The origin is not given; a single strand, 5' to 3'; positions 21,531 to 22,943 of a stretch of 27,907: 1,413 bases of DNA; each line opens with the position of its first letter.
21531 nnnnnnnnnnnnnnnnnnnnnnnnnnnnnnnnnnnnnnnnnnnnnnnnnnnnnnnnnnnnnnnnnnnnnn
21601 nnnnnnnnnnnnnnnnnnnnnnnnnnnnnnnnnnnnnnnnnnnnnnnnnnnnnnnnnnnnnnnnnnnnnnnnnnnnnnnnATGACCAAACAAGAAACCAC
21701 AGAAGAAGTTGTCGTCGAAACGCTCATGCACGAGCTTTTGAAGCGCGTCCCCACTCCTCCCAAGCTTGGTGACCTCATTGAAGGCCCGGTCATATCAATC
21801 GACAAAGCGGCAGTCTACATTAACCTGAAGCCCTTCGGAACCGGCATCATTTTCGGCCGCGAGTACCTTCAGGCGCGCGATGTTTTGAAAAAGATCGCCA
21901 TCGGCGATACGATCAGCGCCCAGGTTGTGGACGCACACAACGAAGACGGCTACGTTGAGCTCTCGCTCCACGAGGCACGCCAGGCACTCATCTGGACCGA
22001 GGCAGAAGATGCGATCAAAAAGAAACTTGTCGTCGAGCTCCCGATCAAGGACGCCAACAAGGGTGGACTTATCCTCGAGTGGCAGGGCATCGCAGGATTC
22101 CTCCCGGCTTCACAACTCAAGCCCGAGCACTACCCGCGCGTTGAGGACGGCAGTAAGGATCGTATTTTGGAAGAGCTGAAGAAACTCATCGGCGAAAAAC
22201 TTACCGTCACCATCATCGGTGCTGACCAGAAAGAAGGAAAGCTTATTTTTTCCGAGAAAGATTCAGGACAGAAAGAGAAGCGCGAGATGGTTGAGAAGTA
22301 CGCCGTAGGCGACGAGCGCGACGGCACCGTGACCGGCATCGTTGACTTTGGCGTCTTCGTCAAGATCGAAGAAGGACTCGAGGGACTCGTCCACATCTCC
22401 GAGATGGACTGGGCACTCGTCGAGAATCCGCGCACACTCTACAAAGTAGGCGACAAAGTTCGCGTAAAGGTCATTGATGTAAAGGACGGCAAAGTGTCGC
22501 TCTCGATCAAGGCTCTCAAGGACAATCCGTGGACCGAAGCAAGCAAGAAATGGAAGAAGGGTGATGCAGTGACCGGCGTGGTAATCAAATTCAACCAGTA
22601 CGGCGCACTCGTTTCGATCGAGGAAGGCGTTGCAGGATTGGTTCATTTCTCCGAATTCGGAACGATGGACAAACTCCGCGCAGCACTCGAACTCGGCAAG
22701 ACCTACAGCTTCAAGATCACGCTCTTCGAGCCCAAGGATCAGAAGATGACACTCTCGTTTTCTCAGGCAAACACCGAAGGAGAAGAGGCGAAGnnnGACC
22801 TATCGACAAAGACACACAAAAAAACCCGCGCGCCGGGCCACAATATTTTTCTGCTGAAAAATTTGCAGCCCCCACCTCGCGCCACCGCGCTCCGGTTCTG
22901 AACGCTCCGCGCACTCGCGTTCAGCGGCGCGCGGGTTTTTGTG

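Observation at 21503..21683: rpsA leader with a terminator-like hairpin and U-tract that ends at the start codon, plus two CCTT(T)AAGG boxes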

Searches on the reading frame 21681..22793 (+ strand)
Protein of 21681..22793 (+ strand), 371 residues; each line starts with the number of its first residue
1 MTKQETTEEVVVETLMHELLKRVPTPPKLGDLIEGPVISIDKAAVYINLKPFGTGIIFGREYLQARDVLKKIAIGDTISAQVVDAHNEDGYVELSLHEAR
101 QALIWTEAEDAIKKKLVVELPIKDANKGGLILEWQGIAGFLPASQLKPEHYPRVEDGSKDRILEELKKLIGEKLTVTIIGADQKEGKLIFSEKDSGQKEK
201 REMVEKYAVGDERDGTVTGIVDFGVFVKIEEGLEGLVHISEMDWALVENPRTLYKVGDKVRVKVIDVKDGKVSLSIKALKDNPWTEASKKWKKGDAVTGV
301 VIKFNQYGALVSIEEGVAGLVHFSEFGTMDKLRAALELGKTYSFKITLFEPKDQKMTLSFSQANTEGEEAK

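Call 9: find_related_loci(query=window:21681-22793:+, collection=genome_contigs, flank=2500)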
Query window:21681-22793:+ (371 aa) in genome_contigs; peptide patterns used: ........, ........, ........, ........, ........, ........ (x = any residue, [..] = any of these).
599 stretches matched a pattern (row limit reached: there are more); 557 encode a relative of the query (tblastn E <= 1e-3); the best 80 are kept; 80 distinct loci.
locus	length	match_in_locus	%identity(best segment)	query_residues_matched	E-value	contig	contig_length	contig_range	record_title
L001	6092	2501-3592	70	1-364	4e-172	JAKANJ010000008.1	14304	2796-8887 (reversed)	MAG: bacterium isolate WY5.bin66 NODE_7064_length_14304_cov_2.102490, whole genome shotgun sequence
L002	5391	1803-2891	67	7-370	5e-170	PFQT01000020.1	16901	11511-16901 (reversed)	MAG: Candidatus Yonathbacteria bacterium CG_4_8_14_3_um_filter_46_25 CG_4_8_14_3_um_filter_scaffold_1035_c, whole genome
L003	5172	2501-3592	67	1-364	3e-168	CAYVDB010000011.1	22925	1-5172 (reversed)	MAG TPA_asm: uncultured Candidatus Saccharibacteria bacterium isolate SRP287051_co2_78 genome assembly, contig: NODE_450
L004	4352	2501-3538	70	15-360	1e-168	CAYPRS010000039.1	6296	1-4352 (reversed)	MAG TPA_asm: uncultured Candidatus Saccharibacteria bacterium isolate binchicken_co164_44 genome assembly, contig: NODE_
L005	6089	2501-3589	69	2-360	2e-165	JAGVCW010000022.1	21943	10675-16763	MAG: Candidatus Paceibacterota bacterium isolate WC_11 c_000000095933, whole genome shotgun sequence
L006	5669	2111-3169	69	13-365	3e-166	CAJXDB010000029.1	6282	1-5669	TPA_asm: uncultured bacterium isolate ERR599062_bin.104_MetaBAT_v2.12.1_MAG genome assembly, contig: NODE_12310_length_6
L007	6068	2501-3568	68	8-363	7e-165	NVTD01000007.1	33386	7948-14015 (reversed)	MAG: Candidatus Wolfebacteria bacterium isolate NORP124 Contig_source1383C_2778, whole genome shotgun sequence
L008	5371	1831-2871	69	14-360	4e-165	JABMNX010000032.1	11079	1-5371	MAG: Candidatus Kaiserbacteria bacterium isolate bin.102 k141_4446859, whole genome shotgun sequence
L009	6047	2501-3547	70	13-361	1e-164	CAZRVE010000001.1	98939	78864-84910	MAG TPA_asm: uncultured Candidatus Saccharibacteria bacterium isolate SRP302447_co1_195 genome assembly, contig: NODE_74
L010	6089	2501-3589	70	1-360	1e-164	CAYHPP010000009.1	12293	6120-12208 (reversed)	MAG TPA_asm: uncultured Candidatus Saccharibacteria bacterium isolate ERP119705_co14_552 genome assembly, contig: NODE_6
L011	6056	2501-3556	69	13-364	2e-163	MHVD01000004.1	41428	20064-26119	MAG: Candidatus Zambryskibacteria bacterium RIFCSPHIGHO2_01_FULL_43_25 rifcsphigho2_01_scaffold_1396, whole genome shotg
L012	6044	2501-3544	70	13-360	8e-163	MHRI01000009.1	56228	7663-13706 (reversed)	MAG: Candidatus Taylorbacteria bacterium RIFCSPHIGHO2_01_FULL_51_15 rifcsphigho2_01_scaffold_1575, whole genome shotgun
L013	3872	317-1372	68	16-366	4e-165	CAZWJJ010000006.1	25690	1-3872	MAG TPA_asm: uncultured Candidatus Saccharibacteria bacterium isolate SRP273308_co1_423 genome assembly, contig: NODE_18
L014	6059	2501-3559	67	8-360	5e-162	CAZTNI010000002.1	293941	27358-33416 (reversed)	MAG TPA_asm: uncultured Candidatus Saccharibacteria bacterium isolate SRP292972_co1_97 genome assembly, contig: NODE_52_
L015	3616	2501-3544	73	16-363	2e-165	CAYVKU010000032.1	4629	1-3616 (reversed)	MAG TPA_asm: uncultured Candidatus Saccharibacteria bacterium isolate SRP290908_co1_111 genome assembly, contig: NODE_28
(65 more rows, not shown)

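Call 38: find_related_loci(query=window:21681-22793:+, collection=metagenome_contigs, flank=1200)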
Query window:21681-22793:+ (371 aa) in metagenome_contigs; peptide patterns used: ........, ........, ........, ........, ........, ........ (x = any residue, [..] = any of these).
598 stretches matched a pattern (row limit reached: there are more); 557 encode a relative of the query (tblastn E <= 1e-3); the best 80 are kept; 80 distinct loci.
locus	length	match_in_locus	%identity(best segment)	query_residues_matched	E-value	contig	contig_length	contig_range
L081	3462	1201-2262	82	13-366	0e+0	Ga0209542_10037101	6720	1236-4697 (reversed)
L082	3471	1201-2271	73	4-360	3e-179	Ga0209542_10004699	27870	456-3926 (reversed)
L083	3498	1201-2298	72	1-360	4e-177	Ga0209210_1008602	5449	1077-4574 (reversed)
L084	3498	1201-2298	72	1-360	1e-175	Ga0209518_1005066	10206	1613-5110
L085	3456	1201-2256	71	13-364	2e-171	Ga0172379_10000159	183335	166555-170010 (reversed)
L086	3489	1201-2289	67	7-370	6e-172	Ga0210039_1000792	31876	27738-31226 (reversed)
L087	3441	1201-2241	71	14-360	1e-170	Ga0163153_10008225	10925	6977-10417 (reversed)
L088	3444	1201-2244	72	13-360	7e-169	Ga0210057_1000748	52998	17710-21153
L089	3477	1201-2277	69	2-360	7e-169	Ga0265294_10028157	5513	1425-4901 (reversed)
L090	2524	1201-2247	72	13-361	1e-175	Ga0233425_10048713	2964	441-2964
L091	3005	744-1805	68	11-364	2e-170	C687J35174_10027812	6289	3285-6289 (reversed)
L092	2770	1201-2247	68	16-364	4e-171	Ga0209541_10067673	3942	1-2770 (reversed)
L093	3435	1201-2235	70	15-359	3e-166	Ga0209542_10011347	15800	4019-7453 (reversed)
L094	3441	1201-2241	70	14-360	3e-166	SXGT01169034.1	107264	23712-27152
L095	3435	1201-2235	70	15-359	3e-166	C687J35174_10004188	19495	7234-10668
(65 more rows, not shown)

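Call 51: search_protein_families(library=ncbifam, proteins=[window:21681-22793:+], max_evalue=0.00001)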
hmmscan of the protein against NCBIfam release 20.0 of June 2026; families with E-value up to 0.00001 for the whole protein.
window:21681-22793:+ (371 aa): 30 families (the best 25 are shown)
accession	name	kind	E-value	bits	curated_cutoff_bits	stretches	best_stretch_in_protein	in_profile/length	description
NF000907.0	PRK00087.1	equivalog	8.3e-74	249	624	1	16-367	289-639/671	bifunctional 4-hydroxy-3-methylbut-2-enyl diphosphate reductase/30S ribosomal protein S1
NF004952.0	PRK06299.1-2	equivalog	9.8e-70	235.5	524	1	8-364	25-377/580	30S ribosomal protein S1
NF005208.0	PRK06676.1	equivalog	3.1e-65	220.7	368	1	26-369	15-356/391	30S ribosomal protein S1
TIGR00717.1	rpsA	equivalog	5e-57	193.6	577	1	25-364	16-346/516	30S ribosomal protein S1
NF004953.0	PRK06299.1-3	equivalog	2.3e-53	181.4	720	1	16-365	32-373/580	30S ribosomal protein S1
NF005911.0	PRK07899.1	equivalog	7e-49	166.8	691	1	30-368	36-370/486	30S ribosomal protein S1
NF010379.0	PRK13806.1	equivalog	1.2e-48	166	648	1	19-364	24-366/491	30S ribosomal protein S1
NF004954.0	PRK06299.1-4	equivalog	1.5e-47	162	727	2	170-327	237-397/560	30S ribosomal protein S1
NF004955.0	PRK06299.1-5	equivalog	7.7e-42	143.3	878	1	14-328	14-318/566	30S ribosomal protein S1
NF040579.1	S1_dom_CvfD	subfamily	2.1e-40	137.5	117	2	207-289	1-85/113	CvfD/Ygs/GSP13 family RNA-binding post-transcriptional regulator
NF004951.0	PRK06299.1-1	equivalog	4.1e-40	137.7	918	1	14-328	7-311/556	30S ribosomal protein S1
NF004956.0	PRK06299.1-6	equivalog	6.7e-38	130.6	711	1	4-360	9-355/554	30S ribosomal protein S1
NF005973.0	PRK08059.1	equivalog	6.9e-36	123.1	148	2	203-288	1-88/123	S1 domain-containing post-transcriptional regulator GSP13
NF006363.0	PRK08582.1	equivalog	1.3e-30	106.4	171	1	209-292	5-89/140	S1 domain-containing RNA-binding protein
NF005573.0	PRK07252.1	equivalog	1.8e-28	98.9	183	2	209-282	3-78/120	S1 RNA-binding domain-containing protein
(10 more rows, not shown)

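Call 52: search_protein_families(library=pfam, proteins=[window:21681-22793:+], max_evalue=0.01)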
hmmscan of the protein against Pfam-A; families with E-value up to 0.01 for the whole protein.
window:21681-22793:+ (371 aa): 9 families
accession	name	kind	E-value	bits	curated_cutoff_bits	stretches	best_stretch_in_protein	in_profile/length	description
PF00575.29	S1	-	5.7e-41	139.2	22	4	207-277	2-74/74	S1 RNA binding domain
PF23459.1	S1_RRP5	-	2.6e-11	44.4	27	1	212-274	6-70/72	RRP5 S1 domain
PF21543.3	CvfB_2nd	-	5.3e-07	29.9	27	0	231-277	36-75/76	Virulence regulatory factor CvfB, second domain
PF21710.3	Spt6_S1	-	5.8e-06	26.9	27.5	0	222-274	29-82/91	Spt6, S1/OB domain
PF02599.21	CsrA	-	7.6e-05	23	27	0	256-280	14-38/53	Global regulator protein family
PF17092.11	PCB_OB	-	9.4e-05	23.6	27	0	200-272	22-103/111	Penicillin-binding protein OB-like domain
PF13509.12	S1_2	-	9.7e-05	22.8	21.8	0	214-243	6-35/61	S1 domain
PF24685.1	OB_RRP5_4th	-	0.00062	20.2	31.5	0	233-268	37-72/92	RRP5 OB-fold domain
PF08748.17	Phage_TAC_4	-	0.0012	19.5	21.1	0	259-297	17-55/124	Phage tail assembly chaperone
